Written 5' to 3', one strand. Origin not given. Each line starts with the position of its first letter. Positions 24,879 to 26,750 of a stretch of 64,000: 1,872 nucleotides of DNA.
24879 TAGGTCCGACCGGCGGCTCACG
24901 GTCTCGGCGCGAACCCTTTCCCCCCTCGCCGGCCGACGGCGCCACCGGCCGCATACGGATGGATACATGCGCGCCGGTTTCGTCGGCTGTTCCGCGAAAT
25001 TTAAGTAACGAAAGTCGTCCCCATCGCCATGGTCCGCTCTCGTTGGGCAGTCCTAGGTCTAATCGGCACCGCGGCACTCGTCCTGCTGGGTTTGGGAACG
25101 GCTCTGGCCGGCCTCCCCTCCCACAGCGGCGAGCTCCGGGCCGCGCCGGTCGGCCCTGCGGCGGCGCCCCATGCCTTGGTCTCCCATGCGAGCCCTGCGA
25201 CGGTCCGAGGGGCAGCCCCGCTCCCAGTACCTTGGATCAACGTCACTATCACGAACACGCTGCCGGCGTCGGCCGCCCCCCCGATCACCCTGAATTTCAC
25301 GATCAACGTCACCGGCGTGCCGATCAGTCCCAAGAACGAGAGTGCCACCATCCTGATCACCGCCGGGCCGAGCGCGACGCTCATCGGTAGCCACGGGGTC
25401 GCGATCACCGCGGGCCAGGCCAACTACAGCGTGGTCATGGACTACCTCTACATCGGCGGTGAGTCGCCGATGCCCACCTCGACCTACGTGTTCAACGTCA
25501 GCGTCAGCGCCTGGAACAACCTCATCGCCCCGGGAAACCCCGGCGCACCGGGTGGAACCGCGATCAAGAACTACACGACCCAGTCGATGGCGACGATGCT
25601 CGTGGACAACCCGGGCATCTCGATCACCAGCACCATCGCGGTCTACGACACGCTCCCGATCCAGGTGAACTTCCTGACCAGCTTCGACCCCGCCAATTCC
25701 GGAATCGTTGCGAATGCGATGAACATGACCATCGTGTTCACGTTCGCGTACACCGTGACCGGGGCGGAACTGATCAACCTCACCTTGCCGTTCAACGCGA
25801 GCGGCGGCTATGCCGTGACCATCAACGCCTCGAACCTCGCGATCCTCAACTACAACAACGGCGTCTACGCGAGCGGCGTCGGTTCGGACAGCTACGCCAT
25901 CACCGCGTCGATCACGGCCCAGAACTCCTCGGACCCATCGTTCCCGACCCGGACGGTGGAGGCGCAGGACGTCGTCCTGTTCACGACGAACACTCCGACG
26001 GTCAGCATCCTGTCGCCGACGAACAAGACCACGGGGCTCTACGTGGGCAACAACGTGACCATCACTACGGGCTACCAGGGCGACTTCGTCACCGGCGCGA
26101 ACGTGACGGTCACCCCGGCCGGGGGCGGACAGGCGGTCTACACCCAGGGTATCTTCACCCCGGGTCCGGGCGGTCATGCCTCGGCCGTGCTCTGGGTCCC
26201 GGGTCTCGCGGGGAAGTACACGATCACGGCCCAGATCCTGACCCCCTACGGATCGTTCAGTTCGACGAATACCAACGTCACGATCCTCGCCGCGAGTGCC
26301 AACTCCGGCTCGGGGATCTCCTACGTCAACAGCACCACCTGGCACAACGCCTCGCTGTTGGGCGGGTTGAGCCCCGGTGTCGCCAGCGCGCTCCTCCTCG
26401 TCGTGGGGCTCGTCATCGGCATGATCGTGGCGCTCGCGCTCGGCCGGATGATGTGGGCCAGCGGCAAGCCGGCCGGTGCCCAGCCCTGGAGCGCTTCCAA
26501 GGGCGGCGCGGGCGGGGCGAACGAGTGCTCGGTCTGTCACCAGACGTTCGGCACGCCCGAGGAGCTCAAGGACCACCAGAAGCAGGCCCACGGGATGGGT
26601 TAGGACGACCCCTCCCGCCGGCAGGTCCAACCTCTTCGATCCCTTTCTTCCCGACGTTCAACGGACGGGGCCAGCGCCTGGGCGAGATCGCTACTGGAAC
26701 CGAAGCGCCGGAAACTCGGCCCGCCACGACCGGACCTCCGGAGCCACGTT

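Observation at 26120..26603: The neighbouring surface protein carries the same C-terminal cassette (stalk domain + TM + C2H2)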

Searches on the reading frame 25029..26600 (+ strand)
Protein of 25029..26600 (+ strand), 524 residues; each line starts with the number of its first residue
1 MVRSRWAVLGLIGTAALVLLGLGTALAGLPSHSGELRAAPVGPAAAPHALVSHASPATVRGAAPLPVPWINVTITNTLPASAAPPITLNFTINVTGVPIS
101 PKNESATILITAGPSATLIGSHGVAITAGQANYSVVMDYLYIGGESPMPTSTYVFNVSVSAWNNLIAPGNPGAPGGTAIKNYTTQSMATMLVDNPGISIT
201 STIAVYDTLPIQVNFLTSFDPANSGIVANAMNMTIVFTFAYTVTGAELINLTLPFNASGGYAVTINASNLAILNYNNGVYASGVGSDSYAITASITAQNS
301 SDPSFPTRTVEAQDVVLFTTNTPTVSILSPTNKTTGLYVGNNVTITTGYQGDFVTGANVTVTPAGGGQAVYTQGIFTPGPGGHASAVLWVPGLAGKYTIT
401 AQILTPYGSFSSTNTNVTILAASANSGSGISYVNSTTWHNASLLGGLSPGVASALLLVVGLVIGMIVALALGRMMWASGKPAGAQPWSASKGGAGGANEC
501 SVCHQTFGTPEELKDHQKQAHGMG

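Call 8: search_protein_families(library=pfam, proteins=[window:25029-26600:+], max_evalue=1)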
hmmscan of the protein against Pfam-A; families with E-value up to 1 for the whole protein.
window:25029-26600:+ (524 aa): 5 families
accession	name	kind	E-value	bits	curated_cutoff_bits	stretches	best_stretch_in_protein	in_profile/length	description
PF00096.32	zf-C2H2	-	0.0033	18.2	25.2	1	499-521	2-23/23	Zinc finger, C2H2 type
PF13894.12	zf-C2H2_4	-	0.0064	17.6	27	1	499-521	2-24/24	C2H2-type zinc finger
PF23612.1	zf-C2H2_ZN142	-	0.0075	16.6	27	1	500-522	3-25/27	ZN142 C2H2 zinc finger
PF24071.1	Phage_zn_bind_3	-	0.15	12.4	27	1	500-519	18-37/46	Phage FDXHR zinc binding domain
PF05436.16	MF_alpha_N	-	0.21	12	22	0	414-442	48-76/88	Mating factor alpha precursor N-terminus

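Call 9: search_protein_families(library=ncbifam, proteins=[window:25029-26600:+], max_evalue=1)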
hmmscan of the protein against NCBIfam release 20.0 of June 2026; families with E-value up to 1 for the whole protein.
window:25029-26600:+ (524 aa): 0 families

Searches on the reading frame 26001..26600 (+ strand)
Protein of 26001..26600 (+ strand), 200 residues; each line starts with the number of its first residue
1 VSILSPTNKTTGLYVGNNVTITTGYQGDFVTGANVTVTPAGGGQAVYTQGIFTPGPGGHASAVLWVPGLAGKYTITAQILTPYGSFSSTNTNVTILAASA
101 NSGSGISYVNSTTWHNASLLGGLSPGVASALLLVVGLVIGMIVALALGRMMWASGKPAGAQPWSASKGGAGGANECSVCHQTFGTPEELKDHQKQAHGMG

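Call 10: find_homologous_proteins(query=window:26001-26600:+, max_evalue=0.01)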
Query window:26001-26600:+ (200 aa): 3 proteins with E <= 0.01 among 1002 candidates.
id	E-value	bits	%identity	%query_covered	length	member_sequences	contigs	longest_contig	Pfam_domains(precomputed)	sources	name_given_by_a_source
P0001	2.2e-48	183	80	54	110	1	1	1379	-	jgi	-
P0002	7.0e-38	148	47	91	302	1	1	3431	-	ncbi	ncbi:MAG TPA: hypothetical protein VIZ68_01355, partial [Thermoplasmata archaeon]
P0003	9.7e-33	132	44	99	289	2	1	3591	-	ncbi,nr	ncbi:MAG: hypothetical protein L3J96_04175, partial [Thermoplasmata archaeon]|nr:hypothetical protei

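Call 28: search_protein_representatives(alignment_id=A1)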
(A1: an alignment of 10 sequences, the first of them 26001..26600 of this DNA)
Query: 10 sequences, 293 profile positions. Proteins with E-value up to 0.001 (for the whole library): 440; up to 1e-10: 163; up to 1e-30: 111. The best 150 are listed.
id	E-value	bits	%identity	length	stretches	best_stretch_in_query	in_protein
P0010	3.2e-110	384.8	-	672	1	1-293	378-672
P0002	2.0e-109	382.2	-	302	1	1-291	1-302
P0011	1.5e-93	330.1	-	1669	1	2-293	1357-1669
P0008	2.4e-92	326.1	-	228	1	70-293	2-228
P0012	3.0e-88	312.6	-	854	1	2-293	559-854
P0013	4.6e-86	305.5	-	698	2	3-291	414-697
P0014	9.2e-82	291.4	-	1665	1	2-293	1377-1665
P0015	1.5e-80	287.4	-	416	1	3-291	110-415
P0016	1.9e-78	280.5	-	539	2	4-291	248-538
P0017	3.0e-78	279.8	-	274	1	14-291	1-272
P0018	3.0e-77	276.6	-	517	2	3-291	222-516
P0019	2.8e-76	273.4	-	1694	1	2-292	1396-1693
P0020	3.0e-73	263.4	-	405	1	4-291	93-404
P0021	9.2e-72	258.6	-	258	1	48-293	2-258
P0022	2.5e-71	257.1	-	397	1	15-291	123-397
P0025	8.0e-71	255.5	-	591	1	4-291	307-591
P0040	7.8e-57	209.5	-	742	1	33-292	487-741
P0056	1.6e-50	188.8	-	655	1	3-291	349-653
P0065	1.0e-45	173.0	-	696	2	42-292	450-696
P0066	2.5e-45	171.8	-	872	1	81-292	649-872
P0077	3.6e-41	158.1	-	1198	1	23-291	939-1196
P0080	2.3e-39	152.2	-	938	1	80-292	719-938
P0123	1.1e-28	117.2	-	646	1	79-291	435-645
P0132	5.0e-22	95.3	-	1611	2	59-291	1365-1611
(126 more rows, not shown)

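Call 31: find_related_loci(query=A1, collection=genome_contigs, flank=6000)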
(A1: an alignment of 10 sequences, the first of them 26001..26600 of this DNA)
Query A1 (200 aa) in genome_contigs; peptide patterns used: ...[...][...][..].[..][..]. (x = any residue, [..] = any of these).
96 stretches matched a pattern; 4 encode a relative of the query (tblastn E <= 1e-3); 4 distinct loci.
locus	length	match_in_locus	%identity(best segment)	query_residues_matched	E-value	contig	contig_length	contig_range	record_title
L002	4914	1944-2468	44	18-199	4e-43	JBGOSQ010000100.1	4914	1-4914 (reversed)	MAG: Thermoplasmata archaeon isolate OBJ_0618_7090110_183 k141_516290_length_4914_cov_32.6614, whole genome shotgun sequ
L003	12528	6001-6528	44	18-199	5e-40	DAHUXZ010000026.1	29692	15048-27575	MAG TPA_asm: Thermoplasmata archaeon isolate clean1967 NODE_26_length_29692_cov_5.651798, whole genome shotgun sequence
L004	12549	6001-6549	42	18-199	3e-36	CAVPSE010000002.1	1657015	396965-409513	MAG: uncultured Thermoplasmata archaeon isolate MFD00008.bin.2.157 genome assembly, contig: contig_39751, whole genome s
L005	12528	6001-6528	47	18-199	3e-35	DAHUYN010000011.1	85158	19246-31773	MAG TPA_asm: Thermoplasmata archaeon isolate clean271 NODE_11_length_85158_cov_7.889494, whole genome shotgun sequence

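Call 36: search_protein_families(library=pfam, proteins=[P0013, P0077, P0065, P0025, P0132, P0056, P0123, P0040, P0066, P0080], max_evalue=0.01)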
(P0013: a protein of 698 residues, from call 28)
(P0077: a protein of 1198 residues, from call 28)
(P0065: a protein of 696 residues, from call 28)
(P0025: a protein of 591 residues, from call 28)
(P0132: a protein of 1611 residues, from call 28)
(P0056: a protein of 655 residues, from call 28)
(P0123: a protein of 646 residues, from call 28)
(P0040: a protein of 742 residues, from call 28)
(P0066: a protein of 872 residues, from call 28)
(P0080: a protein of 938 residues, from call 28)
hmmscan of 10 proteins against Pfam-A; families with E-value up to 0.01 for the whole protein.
P0013 (698 aa): 1 family
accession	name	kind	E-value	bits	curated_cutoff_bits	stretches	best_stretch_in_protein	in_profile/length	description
PF24071.1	Phage_zn_bind_3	-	0.0023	18.2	27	1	663-693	7-37/46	Phage FDXHR zinc binding domain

P0077 (1198 aa): 3 families
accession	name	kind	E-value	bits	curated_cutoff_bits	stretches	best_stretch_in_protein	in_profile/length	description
PF05317.16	Thermopsin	-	4.2e-56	190.7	25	1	118-384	5-255/256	Thermopsin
PF00096.32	zf-C2H2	-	0.00068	20.4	25.2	1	1172-1194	2-23/23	Zinc finger, C2H2 type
PF13894.12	zf-C2H2_4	-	0.003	18.6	27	1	1172-1194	2-24/24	C2H2-type zinc finger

P0065 (696 aa): 1 family
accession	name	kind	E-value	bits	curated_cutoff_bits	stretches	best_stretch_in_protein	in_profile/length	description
PF00096.32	zf-C2H2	-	0.0067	17.3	25.2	0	671-693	2-23/23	Zinc finger, C2H2 type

P0025 (591 aa): 2 families
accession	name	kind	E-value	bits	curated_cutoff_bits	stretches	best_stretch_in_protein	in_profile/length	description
PF14344.12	DUF4397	-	1.2e-39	136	30.6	2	74-188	1-118/119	Domain of unknown function (DUF4397)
PF00096.32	zf-C2H2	-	0.0043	17.9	25.2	1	567-589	2-23/23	Zinc finger, C2H2 type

P0132 (1611 aa): 4 families
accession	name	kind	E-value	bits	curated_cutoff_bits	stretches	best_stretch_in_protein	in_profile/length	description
PF13912.12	zf-C2H2_6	-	0.00031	21.1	25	1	1586-1609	2-24/27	C2H2-type zinc finger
PF12874.13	zf-met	-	0.0023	18.7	21.2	1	1587-1606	2-21/25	Zinc-finger of C2H2 type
PF00801.26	PKD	-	0.0028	18.1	23.5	1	1120-1177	13-70/80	PKD domain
PF00096.32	zf-C2H2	-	0.0072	17.2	25.2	0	1586-1609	1-23/23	Zinc finger, C2H2 type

P0056 (655 aa): 1 family
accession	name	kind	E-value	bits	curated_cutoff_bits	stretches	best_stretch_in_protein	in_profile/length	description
PF13912.12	zf-C2H2_6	-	0.0026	18.2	25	1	628-651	2-24/27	C2H2-type zinc finger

P0123 (646 aa): 1 family
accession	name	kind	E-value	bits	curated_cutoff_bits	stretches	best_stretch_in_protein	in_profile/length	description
PF00096.32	zf-C2H2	-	0.00024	21.8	25.2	1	621-643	2-23/23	Zinc finger, C2H2 type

P0040 (742 aa): 1 family
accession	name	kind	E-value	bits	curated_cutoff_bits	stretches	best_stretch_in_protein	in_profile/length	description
PF00096.32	zf-C2H2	-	0.0053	17.6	25.2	0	716-738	2-23/23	Zinc finger, C2H2 type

P0066 (872 aa): 1 family
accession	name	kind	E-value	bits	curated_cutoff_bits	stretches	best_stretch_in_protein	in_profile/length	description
PF00096.32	zf-C2H2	-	0.00096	19.9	25.2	1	847-869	2-23/23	Zinc finger, C2H2 type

P0080 (938 aa): 1 family
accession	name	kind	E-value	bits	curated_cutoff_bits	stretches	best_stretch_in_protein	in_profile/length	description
PF00096.32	zf-C2H2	-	0.00064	20.5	25.2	1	913-935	2-23/23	Zinc finger, C2H2 type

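Call 45: predict_structure(alignment_id=A1)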
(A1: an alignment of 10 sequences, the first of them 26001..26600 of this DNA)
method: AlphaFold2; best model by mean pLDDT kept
length: 200 residues; sequences in the alignment: 10
mean_pLDDT: 70.2   pTM: 0.46
mean pLDDT of the five models: 70.2, 68.3, 68.1, 67.1, 63.4
residues with pLDDT >= 90: 16; 70-90: 112; 50-70: 28; < 50: 44
segments of 3 or more residues with pLDDT < 50: 1-10, 102-118, 158-171
pLDDT, mean of each block of 10 residues (from residue 1): 46 71 74 86 87 76 82 84 74 70 45 42 63 90 84 52 35 74 87 82
secondary structure, 60 per line:
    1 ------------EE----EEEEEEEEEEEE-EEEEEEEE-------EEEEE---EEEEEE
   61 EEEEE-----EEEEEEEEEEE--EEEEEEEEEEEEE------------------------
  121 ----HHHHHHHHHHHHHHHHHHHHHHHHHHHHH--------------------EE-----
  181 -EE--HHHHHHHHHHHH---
elements in order: E19-30 E32-39 E47-51 E55-65 E71-81 E84-96 H125-153 H186-197

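Call 54: fold_search(model_id=the predicted structure, library=pdb)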
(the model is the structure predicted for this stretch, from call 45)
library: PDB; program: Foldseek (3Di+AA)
matches with E <= 10: 1680; with E <= 0.001: 0
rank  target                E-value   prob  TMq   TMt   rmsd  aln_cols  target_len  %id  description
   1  2qki_E                1.6e-03  1.00  0.30  0.32   4.7       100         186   12  Human C3c in complex with the inhibitor compstatin (released 2007-08-14)
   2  5axh_B                1.9e-03  1.00  0.38  0.14   2.9       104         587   12  Crystal structure of thermophilic dextranase from Thermoanaerobacter pseudethanolicus, D312G mutant in complex with is (released 2015-11-11)
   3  3wno_A                2.7e-03  1.00  0.32  0.10   3.4        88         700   12  D308A mutant of Bacillus circulans T-3040 cycloisomaltooligosaccharide glucanotransferase complexed with cycloisomalto (released 2014-02-05)
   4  3wnn_A                2.9e-03  1.00  0.32  0.10   3.4        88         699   12  D308A mutant of Bacillus circulans T-3040 cycloisomaltooligosaccharide glucanotransferase complexed with isomaltooctao (released 2014-02-05)
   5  4gej_B                2.9e-03  1.00  0.32  0.44   8.7       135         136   10  N-terminal domain of VDUP-1 (released 2013-02-27)
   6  3frp_G                2.9e-03  1.00  0.29  0.28   5.5       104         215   15  Crystal Structure of Cobra Venom Factor, a Co-factor for C3- and C5 convertase CVFBb (released 2009-04-28)
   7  5axh_A                3.2e-03  1.00  0.35  0.13   2.8        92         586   13  Crystal structure of thermophilic dextranase from Thermoanaerobacter pseudethanolicus, D312G mutant in complex with is (released 2015-11-11)
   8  3wnp_A                3.2e-03  1.00  0.32  0.10   3.5        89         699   12  D308A, F268V, D469Y, A513V, and Y515S quintuple mutant of Bacillus circulans T-3040 cycloisomaltooligosaccharide gluca (released 2014-02-05)
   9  2a74_E                3.4e-03  1.00  0.30  0.32   4.7       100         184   12  Human Complement Component C3c (released 2005-09-27)
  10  3hrz_B                3.4e-03  1.00  0.30  0.26  20.9       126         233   17  Cobra Venom Factor (CVF) in complex with human factor B (released 2009-07-07)
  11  3tp4_B                4.2e-03  1.00  0.32  0.16   5.6        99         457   23  Crystal Structure of engineered protein at the resolution 1.98A, Northeast Structural Genomics Consortium Target OR128 (released 2011-10-05)
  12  3l3o_B                4.7e-03  1.00  0.30  0.32   5.2       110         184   12  Staphylococcal Complement Inhibitor (SCIN) in complex with Human Complement Component C3c (released 2010-08-04)
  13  7e1y_A                4.7e-03  0.99  0.26  0.12   7.4       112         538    8  Staphylothermus marinus amylopullulanase -SmApu (released 2022-02-09)
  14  5axg_B                5.2e-03  1.00  0.38  0.14   3.0       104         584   12  Crystal structure of thermophilic dextranase from Thermoanaerobacter pseudethanolicus (released 2015-11-11)
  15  6rqj_A                5.5e-03  1.00  0.29  0.07   5.3       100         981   14  Structure of human complement C5 complexed with tick inhibitors OmCI, RaCI1 and CirpT1 (released 2020-01-08)
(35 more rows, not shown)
